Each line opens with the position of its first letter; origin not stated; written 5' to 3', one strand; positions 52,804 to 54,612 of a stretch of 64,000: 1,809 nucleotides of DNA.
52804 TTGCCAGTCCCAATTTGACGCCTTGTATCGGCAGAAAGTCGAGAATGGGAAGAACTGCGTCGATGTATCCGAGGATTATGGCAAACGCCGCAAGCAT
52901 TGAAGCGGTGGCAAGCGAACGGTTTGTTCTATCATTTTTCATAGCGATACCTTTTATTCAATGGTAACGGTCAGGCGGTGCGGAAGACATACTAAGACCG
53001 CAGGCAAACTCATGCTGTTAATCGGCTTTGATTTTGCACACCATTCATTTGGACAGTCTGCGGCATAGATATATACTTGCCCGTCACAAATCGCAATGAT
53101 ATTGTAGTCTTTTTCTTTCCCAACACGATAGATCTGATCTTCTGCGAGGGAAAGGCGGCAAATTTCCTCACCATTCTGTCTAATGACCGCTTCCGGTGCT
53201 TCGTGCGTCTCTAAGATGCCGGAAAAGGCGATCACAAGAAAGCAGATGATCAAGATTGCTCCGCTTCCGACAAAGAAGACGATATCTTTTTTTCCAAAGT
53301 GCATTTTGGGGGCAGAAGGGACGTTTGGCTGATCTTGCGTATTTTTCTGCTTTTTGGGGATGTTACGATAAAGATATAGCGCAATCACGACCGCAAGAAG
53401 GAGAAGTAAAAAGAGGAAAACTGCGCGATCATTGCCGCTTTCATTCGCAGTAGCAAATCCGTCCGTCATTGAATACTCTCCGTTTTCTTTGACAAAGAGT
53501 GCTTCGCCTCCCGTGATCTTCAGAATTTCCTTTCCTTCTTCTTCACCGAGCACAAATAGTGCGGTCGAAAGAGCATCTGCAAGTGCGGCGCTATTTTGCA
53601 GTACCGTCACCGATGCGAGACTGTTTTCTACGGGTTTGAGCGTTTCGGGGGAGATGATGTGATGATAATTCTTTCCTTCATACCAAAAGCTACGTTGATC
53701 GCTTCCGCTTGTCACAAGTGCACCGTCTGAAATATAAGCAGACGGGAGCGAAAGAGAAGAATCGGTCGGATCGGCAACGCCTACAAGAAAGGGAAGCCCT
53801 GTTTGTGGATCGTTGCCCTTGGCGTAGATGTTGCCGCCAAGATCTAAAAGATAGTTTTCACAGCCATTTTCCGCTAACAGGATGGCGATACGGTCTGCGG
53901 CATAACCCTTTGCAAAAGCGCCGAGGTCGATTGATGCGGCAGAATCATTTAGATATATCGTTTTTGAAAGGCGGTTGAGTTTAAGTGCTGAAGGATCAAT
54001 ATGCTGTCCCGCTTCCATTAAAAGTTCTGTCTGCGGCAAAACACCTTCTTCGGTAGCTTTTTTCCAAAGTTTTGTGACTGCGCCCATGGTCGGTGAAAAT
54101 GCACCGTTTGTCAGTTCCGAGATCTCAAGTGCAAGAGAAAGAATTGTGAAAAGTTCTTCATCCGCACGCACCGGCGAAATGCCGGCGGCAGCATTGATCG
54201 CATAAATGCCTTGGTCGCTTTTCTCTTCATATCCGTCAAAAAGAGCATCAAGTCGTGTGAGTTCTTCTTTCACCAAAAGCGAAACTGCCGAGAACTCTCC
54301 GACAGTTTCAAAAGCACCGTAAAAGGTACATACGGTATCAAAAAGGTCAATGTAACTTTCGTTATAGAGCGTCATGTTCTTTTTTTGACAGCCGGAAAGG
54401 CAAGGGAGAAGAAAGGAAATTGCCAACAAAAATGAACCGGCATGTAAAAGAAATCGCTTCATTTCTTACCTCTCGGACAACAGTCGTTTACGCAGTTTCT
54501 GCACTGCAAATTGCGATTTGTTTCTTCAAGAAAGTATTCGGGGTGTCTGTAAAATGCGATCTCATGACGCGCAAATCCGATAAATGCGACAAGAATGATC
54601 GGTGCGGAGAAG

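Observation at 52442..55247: ApbE-NusG_II fusion, Gx transporter and a Cys-rich polytopic protein co-transcribed with lipid enzymes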

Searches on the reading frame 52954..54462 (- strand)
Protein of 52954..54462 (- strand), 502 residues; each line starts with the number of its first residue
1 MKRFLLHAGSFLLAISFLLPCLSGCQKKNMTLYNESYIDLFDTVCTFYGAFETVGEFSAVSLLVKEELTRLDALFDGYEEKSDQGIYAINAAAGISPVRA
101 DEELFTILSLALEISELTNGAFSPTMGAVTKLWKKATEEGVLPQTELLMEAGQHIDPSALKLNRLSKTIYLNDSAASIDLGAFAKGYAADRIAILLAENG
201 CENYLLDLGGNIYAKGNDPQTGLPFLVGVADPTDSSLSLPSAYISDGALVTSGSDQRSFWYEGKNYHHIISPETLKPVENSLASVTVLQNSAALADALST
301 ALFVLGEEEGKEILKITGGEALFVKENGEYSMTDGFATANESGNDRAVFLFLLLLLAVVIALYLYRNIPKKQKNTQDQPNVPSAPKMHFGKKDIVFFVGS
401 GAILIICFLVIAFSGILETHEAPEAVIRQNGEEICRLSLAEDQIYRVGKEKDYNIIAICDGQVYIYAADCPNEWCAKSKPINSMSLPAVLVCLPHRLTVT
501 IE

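Call 3: search_protein_families(library=pfam, proteins=[window:52954-54462:-], max_evalue=0.01)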
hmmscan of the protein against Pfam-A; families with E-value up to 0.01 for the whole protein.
window:52954-54462:- (502 aa): 2 families
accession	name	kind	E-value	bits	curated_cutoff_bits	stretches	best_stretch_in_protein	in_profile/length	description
PF02424.20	ApbE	-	4.6e-69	233.3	25.6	1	62-322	15-265/266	ApbE family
PF07009.16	NusG_II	-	6.1e-19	68.6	29.6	1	403-502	5-104/107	NusG domain II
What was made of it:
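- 52954..54462 (-): ApbE::EetA (NusG_II) fusion lipoprotein, 502 aa. Pfam gives ApbE at 233 bits and NusG_II at 68.6 bits (call 3).
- Checked: 54462..52954 encodes 502 aa. Pfam gives ApbE at residues 62-322 (233 bits against a cutoff of 25.6) and NusG_II at residues 403-502 (68.6 bits against 29.6) (call 3).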

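Call 4: search_protein_families(library=ncbifam, proteins=[window:52954-54462:-], max_evalue=0.01)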
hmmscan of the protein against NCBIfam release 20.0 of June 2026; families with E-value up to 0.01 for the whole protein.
window:52954-54462:- (502 aa): 1 family
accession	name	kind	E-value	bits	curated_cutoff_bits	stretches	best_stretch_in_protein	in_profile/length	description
NF007774.0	PRK10461.1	equivalog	6.5e-34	117.4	498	1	41-323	39-326/351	FAD:protein FMN transferase ApbE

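Call 14: find_homologous_proteins(query=window:52954-54462:-, max_evalue=1e-10)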
Query window:52954-54462:- (502 aa): 1533 proteins with E <= 1e-10 among 8000 candidates; the best 120 are listed.
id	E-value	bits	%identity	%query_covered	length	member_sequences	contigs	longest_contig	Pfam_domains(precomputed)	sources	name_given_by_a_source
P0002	0.0e+0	1120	100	100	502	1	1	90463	PF07009.17,PF02424.21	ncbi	-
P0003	4.1e-101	357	42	96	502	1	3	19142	PF07009.17,PF02424.21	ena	-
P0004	1.2e-97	346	39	98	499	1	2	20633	PF07009.17,PF02424.21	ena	-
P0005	6.7e-95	337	40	100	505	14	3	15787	PF07009.17,PF02424.21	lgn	-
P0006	1.3e-90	323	38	100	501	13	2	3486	PF07009.17,PF02424.21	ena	-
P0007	2.5e-90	322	38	100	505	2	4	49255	PF07009.17,PF02424.21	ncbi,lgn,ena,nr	ncbi:MAG: FAD:protein FMN transferase [Clostridia bacterium]|nr:FAD:protein FMN transferase [Clostri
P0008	1.6e-89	319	37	100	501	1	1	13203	PF07009.17,PF02424.21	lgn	-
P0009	1.1e-63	234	41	67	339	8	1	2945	PF02424.21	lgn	-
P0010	2.3e-62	229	41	67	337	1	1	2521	PF02424.21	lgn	-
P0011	8.6e-61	224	40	67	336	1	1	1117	PF02424.21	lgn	-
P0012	5.1e-60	222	45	60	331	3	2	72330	PF02424.21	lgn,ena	-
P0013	3.2e-59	219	41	65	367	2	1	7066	PF02424.21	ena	-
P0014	3.2e-58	216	40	64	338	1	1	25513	PF02424.21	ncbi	-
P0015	4.7e-58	215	38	63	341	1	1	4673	PF02424.21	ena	-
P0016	6.9e-58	215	41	64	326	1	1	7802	PF02424.21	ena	-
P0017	8.3e-58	214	40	63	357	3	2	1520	PF02424.21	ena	-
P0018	1.6e-57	214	38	67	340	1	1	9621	PF02424.21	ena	-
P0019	1.7e-57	213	38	67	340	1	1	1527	PF02424.21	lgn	-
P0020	2.3e-57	213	38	63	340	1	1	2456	PF02424.21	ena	-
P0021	2.5e-57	213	38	63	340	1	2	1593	PF02424.21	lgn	-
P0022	5.9e-57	212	39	66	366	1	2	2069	PF02424.21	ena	-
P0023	5.9e-57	212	38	67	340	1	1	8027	PF02424.21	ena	-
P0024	6.2e-57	212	37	67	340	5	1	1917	PF02424.21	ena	-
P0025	6.6e-57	211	38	63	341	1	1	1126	PF02424.21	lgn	-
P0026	9.9e-57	211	38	63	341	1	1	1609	PF02424.21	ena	-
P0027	1.2e-56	211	41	63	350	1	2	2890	PF02424.21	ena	-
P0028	1.2e-56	211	38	63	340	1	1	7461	PF02424.21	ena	-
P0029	1.3e-56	210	37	63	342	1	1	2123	PF02424.21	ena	-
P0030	2.1e-56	210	39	66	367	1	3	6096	PF02424.21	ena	-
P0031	3.7e-56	209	39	67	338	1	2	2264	PF02424.21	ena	-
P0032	5.1e-56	209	37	67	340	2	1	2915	PF02424.21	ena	-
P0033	5.7e-56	208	38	67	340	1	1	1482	PF02424.21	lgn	-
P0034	1.1e-55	207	39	64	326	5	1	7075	PF02424.21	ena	-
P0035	4.6e-55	205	39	65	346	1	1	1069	PF02424.21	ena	-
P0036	7.0e-55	205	38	67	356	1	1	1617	PF02424.21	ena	-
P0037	1.1e-54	204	38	65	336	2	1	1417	PF02424.21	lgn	-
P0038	1.8e-54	203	39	61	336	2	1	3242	PF02424.21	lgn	-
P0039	1.9e-54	203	40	65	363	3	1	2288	PF02424.21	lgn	-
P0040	2.3e-54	203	37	67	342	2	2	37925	PF02424.21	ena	-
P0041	2.8e-54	203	36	63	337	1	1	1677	PF02424.21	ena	-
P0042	4.0e-54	202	38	62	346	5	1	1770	PF02424.21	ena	-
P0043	4.3e-54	202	38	62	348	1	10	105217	PF02424.21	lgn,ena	-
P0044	5.6e-54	202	38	63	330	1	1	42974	PF02424.21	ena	-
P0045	7.3e-54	201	35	67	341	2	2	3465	PF02424.21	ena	-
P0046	9.5e-54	201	36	63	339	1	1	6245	PF02424.21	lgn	-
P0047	1.2e-53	201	37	65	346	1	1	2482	PF02424.21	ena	-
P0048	1.5e-53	200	37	62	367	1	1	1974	PF02424.21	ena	-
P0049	1.6e-53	200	38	65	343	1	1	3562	PF02424.21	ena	-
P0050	1.7e-53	200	38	63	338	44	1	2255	PF02424.21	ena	-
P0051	1.9e-53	200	39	62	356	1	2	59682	PF02424.21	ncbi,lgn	-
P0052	2.0e-53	200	37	61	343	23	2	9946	PF02424.21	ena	-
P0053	3.0e-53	199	37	61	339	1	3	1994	PF02424.21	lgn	-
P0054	3.8e-53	199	39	65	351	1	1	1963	PF02424.21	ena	-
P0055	4.6e-53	199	36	67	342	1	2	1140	PF02424.21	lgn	-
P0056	6.1e-53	198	38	67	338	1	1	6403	PF02424.21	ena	-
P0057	8.1e-53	198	41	60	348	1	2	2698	PF02424.21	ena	-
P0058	8.3e-53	198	37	62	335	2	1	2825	PF02424.21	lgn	-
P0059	8.8e-53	198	37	67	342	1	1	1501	PF02424.21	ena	-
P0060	1.2e-52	197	40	59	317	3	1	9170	PF02424.21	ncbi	-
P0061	1.3e-52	197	35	67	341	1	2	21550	PF02424.21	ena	-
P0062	1.4e-52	197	39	65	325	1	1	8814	PF02424.21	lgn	-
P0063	1.6e-52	197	35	61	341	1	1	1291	PF02424.21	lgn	-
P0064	1.8e-52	197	36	63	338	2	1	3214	PF02424.21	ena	-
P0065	2.2e-52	197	35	62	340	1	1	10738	PF02424.21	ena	-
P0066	2.2e-52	197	38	65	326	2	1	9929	PF02424.21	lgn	-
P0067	2.6e-52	196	36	67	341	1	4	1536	PF02424.21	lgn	-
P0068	3.0e-52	196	36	67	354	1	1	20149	PF02424.21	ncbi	-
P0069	3.2e-52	196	37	65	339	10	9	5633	PF02424.21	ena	-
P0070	7.2e-52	195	39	65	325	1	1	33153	PF02424.21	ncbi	-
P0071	7.5e-52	195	37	63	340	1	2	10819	PF02424.21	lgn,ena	-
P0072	1.1e-51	194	36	67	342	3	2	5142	PF02424.21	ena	-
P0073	1.4e-51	194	36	66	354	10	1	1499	PF02424.21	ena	-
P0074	1.5e-51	194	37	67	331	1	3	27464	PF02424.21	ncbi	-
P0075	1.6e-51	194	40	60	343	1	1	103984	PF02424.21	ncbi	-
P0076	2.2e-51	193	37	63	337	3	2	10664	PF02424.21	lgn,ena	-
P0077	2.2e-51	193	35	62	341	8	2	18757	PF02424.21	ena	-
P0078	3.0e-51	193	39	65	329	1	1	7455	PF02424.21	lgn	-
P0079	3.4e-51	193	38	62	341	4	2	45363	PF02424.21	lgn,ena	-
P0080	3.8e-51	192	38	62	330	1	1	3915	PF02424.21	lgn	-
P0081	4.2e-51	192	37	59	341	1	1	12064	PF02424.21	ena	-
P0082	4.6e-51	192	36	66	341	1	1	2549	PF02424.21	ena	-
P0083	5.0e-51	192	35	65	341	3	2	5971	PF02424.21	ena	-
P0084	7.5e-51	191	36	67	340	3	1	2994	PF02424.21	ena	-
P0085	7.5e-51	191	40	61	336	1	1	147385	PF02424.21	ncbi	-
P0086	7.8e-51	191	39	61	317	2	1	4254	PF02424.21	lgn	-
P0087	7.8e-51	191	37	63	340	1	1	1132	PF02424.21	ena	-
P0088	8.2e-51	191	40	66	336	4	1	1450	PF02424.21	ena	-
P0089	1.2e-50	191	37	67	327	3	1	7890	PF02424.21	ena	-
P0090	1.2e-50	191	36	61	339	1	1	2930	PF02424.21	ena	-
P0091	1.4e-50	191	37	62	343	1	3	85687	PF02424.21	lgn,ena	-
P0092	1.4e-50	191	36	63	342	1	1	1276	PF02424.21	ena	-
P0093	1.5e-50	191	35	61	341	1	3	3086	PF02424.21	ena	-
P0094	1.5e-50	191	37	67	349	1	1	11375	PF02424.21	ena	-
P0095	1.5e-50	190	36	61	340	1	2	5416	PF02424.21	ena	-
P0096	1.8e-50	190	37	65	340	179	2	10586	PF02424.21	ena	-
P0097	2.1e-50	190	35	63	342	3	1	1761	PF02424.21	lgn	-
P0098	2.2e-50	190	40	61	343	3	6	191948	PF02424.21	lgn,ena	-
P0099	2.3e-50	190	38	61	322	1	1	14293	PF02424.21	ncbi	-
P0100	2.4e-50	190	40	55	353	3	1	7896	PF02424.21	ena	-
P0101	2.5e-50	190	38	61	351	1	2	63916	PF02424.21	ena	-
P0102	2.6e-50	190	37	63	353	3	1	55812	PF02424.21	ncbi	-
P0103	2.7e-50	190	34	63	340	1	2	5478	PF02424.21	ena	-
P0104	3.0e-50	190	36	67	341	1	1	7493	PF02424.21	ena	-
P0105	3.5e-50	189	36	66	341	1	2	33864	PF02424.21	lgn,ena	-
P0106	4.3e-50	189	37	60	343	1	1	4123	PF02424.21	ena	-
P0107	5.0e-50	189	39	65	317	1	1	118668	PF02424.21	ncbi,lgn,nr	ncbi:MAG: FAD:protein FMN transferase [Ruminococcus sp.]|nr:FAD:protein FMN transferase [Ruminococcu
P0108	5.1e-50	189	38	61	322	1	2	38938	PF02424.21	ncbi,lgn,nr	ncbi:MAG: FAD:protein FMN transferase [Oscillospiraceae bacterium]|nr:FAD:protein FMN transferase [O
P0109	5.3e-50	189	39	64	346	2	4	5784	PF02424.21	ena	-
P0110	5.6e-50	189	37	67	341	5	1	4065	PF02424.21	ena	-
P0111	6.6e-50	188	37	62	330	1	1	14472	PF02424.21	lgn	-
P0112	8.9e-50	188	39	63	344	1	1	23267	PF02424.21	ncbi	-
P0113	9.6e-50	188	36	61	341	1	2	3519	PF02424.21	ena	-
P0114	1.1e-49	188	38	63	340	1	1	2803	PF02424.21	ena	-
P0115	1.2e-49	188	39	63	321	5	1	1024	PF02424.21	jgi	jgi:thiamine biosynthesis lipoprotein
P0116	1.3e-49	187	38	65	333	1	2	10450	PF02424.21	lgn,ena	-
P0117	1.3e-49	187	36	67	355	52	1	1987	PF02424.21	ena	-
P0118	1.3e-49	187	37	63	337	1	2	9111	PF02424.21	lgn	-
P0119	1.5e-49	187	38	61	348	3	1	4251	PF02424.21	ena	-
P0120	1.5e-49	187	38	54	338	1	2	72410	PF02424.21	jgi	jgi:thiamine biosynthesis lipoprotein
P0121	1.5e-49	187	38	65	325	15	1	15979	PF02424.21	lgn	-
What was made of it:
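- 52954..54462 (-): Six other fusion clusters of about 500 aa are 37-42% identical (call 14).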

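Call 16: find_encoding_contigs(protein=P0007, flank=8000, max_places=3)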
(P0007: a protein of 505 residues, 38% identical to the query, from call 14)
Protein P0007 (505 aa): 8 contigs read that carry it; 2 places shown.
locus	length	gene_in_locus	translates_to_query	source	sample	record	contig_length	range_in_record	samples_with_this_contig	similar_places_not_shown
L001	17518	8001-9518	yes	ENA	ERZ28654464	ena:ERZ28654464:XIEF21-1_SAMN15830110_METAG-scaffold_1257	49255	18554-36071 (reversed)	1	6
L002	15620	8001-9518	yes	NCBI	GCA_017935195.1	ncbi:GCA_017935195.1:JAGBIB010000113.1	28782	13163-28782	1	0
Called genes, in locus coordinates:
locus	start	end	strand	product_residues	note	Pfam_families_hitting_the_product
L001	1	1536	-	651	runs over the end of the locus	PF16510:P22_portal, PF23899:SU10_portal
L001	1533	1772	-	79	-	-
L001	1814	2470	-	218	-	PF05036:SPOR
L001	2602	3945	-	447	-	PF03237:Terminase_6N, PF04466:Terminase_3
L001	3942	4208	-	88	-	-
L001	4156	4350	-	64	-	-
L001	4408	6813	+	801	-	PF00112:Peptidase_C1 (weak)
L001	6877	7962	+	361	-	PF00149:Metallophos, PF12850:Metallophos_2 (weak)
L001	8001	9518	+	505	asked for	PF02424:ApbE, PF07009:NusG_II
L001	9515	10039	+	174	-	PF07456:Hpre_diP_synt_I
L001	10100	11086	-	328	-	PF03590:AsnA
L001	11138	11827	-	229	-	PF19567:CpsB_CapC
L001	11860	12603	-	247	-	PF01656:CbiA, PF10609:ParA (weak), PF13614:AAA_31 (weak)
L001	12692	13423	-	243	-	PF02706:Wzz (weak)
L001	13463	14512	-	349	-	-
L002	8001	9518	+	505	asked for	PF02424:ApbE, PF07009:NusG_II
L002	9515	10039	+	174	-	PF07456:Hpre_diP_synt_I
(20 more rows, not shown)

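Call 31: find_encoding_contigs(protein=P0003, flank=8000, max_places=2)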
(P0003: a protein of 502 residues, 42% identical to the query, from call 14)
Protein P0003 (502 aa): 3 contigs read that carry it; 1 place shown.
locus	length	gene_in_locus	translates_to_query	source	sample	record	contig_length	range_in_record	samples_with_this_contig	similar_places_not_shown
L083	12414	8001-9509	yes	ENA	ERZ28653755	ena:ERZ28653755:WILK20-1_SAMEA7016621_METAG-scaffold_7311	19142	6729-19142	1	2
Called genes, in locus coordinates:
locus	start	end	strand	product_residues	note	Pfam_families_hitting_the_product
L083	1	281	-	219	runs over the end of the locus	-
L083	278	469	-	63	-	-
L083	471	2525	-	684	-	-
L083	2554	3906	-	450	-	PF03237:Terminase_6N, PF04466:Terminase_3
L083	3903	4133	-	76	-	-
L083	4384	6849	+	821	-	-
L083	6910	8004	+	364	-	PF00149:Metallophos, PF12850:Metallophos_2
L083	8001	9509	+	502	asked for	PF02424:ApbE, PF07009:NusG_II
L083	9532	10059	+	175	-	PF07456:Hpre_diP_synt_I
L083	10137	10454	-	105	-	-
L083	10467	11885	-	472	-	PF06808:DctM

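Call 32: find_encoding_contigs(protein=P0004, flank=8000, max_places=2)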
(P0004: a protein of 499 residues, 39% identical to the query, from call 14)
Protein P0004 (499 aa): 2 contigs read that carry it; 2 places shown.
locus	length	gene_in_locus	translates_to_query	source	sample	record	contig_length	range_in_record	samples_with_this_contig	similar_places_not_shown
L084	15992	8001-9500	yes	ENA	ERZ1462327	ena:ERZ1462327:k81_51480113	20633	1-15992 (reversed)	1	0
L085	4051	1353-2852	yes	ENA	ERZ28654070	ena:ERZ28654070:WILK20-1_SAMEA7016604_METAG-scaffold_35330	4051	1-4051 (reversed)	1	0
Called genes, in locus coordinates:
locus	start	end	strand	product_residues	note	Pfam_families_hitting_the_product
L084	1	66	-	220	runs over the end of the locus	PF05036:SPOR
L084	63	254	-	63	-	-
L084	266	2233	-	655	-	-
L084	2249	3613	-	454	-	PF04466:Terminase_3, PF03237:Terminase_6N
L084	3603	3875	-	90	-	-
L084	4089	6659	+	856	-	-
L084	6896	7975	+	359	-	PF00149:Metallophos, PF12850:Metallophos_2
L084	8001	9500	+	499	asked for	PF02424:ApbE, PF07009:NusG_II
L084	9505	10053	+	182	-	PF07456:Hpre_diP_synt_I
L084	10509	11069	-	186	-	-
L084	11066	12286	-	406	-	PF13102:Phage_int_SAM_5, PF00589:Phage_integrase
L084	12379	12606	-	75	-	PF12728:HTH_17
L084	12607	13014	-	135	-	PF21983:NikA-like (weak)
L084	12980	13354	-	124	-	-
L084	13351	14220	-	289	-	-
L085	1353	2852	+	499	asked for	PF02424:ApbE, PF07009:NusG_II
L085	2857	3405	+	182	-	PF07456:Hpre_diP_synt_I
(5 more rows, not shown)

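Call 33: find_encoding_contigs(protein=P0005, flank=8000, max_places=2)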
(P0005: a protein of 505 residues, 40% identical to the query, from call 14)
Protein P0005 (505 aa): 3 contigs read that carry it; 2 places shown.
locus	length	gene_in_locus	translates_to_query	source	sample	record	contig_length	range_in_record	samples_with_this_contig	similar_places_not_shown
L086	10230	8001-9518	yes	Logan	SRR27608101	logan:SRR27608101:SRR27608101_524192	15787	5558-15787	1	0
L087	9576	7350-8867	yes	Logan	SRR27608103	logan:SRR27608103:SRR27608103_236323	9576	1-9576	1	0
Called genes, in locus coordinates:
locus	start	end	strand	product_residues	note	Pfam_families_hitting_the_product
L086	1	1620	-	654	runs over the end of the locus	PF16510:P22_portal, PF23899:SU10_portal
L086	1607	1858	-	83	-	-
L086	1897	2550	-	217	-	PF05036:SPOR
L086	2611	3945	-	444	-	PF03237:Terminase_6N, PF04466:Terminase_3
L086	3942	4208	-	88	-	-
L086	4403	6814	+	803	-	PF00112:Peptidase_C1 (weak)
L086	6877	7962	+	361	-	PF00149:Metallophos, PF12850:Metallophos_2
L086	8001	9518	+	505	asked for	PF02424:ApbE, PF07009:NusG_II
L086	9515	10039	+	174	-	PF07456:Hpre_diP_synt_I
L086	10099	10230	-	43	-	?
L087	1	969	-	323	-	?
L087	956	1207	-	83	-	-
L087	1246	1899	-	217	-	PF05036:SPOR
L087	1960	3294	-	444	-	PF03237:Terminase_6N, PF04466:Terminase_3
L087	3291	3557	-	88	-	-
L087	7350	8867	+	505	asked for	PF02424:ApbE, PF07009:NusG_II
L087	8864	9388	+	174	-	PF07456:Hpre_diP_synt_I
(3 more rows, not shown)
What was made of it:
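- On EetA (NusG_II, PF07009): The same holds in all four relatives examined (calls 16, 31-33).
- A metallophosphoesterase gene directly precedes the fusion in all five lineages, with a 4-bp overlap in L083 (calls 16, 31-33). The three middle genes are missing in four sister lineages (calls 16, 31-33).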

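Call 63: search_solved_structures(query=window:52954-54462:-, max_evalue=0.01, show_alignments=1)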
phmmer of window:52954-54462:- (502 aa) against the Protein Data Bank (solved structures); distinct sequences matched with E-value up to 0.01: 14.
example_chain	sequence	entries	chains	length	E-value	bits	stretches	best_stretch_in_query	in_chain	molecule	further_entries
4xdt_A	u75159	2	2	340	2.3e-38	135.4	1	76-326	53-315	FAD:protein FMN transferase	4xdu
4ifu_A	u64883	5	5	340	3.5e-38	134.8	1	80-326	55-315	FAD:protein FMN transferase | Thiamine biosynthesis lipoprotein ApbE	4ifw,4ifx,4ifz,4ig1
7mgt_A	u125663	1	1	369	1.6e-37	132.6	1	80-326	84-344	FAD:protein FMN transferase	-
4xdr_A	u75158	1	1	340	4.4e-37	131.2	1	80-326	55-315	FAD:protein FMN transferase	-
7esa_A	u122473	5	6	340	5e-37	131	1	84-335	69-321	FAD:protein FMN transferase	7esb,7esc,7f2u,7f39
4xgw_A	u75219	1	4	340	1.2e-32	116.5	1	69-329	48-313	FAD:protein FMN transferase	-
2o18_A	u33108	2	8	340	4.4e-32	114.7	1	69-329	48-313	Thiamine biosynthesis lipoprotein apbE | FAD:protein FMN transferase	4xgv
4xgx_A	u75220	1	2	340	5.7e-32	114.3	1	64-329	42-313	FAD:protein FMN transferase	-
1vrm_A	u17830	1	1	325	9.9e-30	106.9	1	96-336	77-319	hypothetical protein TM1553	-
6nxi_A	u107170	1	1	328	1.3e-29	106.5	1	81-317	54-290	FAD:protein FMN transferase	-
3pnd_A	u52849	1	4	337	3.1e-28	102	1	67-329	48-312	Thiamine biosynthesis lipoprotein ApbE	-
6nxj_A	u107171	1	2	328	3.2e-28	101.9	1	81-317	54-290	FAD:protein FMN transferase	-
5mgy_H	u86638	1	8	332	1.2e-24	90.2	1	68-334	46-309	FAD:protein FMN transferase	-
4esn_A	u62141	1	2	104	5.8e-05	25.2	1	425-501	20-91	hypothetical protein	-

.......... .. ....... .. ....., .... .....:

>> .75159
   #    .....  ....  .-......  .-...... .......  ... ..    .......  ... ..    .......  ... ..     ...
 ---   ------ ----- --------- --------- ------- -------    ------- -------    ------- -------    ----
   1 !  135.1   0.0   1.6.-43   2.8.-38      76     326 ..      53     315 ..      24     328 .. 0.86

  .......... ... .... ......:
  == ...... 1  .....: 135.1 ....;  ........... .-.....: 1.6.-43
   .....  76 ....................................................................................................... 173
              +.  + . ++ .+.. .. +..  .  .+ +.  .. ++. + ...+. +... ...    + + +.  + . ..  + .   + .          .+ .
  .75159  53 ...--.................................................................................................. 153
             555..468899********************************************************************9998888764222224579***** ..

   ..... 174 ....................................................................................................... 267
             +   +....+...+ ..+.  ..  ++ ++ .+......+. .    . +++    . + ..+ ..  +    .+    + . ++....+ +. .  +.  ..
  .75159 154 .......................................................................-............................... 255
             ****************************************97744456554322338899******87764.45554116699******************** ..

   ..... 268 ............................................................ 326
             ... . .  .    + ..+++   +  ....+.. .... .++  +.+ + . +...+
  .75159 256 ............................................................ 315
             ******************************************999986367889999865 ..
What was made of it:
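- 52954..54462 (-): PDB sequence matches are Ftp/ApbE 4xdt (2e-38), Listeria FmnB 7esa (5e-37) and the NusG_II-like 4esn (6e-5) (call 63).
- On ApbE / FmnB FAD:protein FMN transferase (PF02424): PDB ApbE/Ftp/FmnB matches range from 2e-38 to 1e-24 (call 63).
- On EetA (NusG_II, PF07009): PDB 4esn matches at 5.8e-5 (call 63).
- Closest known: Listeria monocytogenes FmnB / EetA / EetB. Same: The fusion matches FmnB structure 7esa at 5e-37 (call 63).
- The best PDB match is T. pallidum Ftp (call 63).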
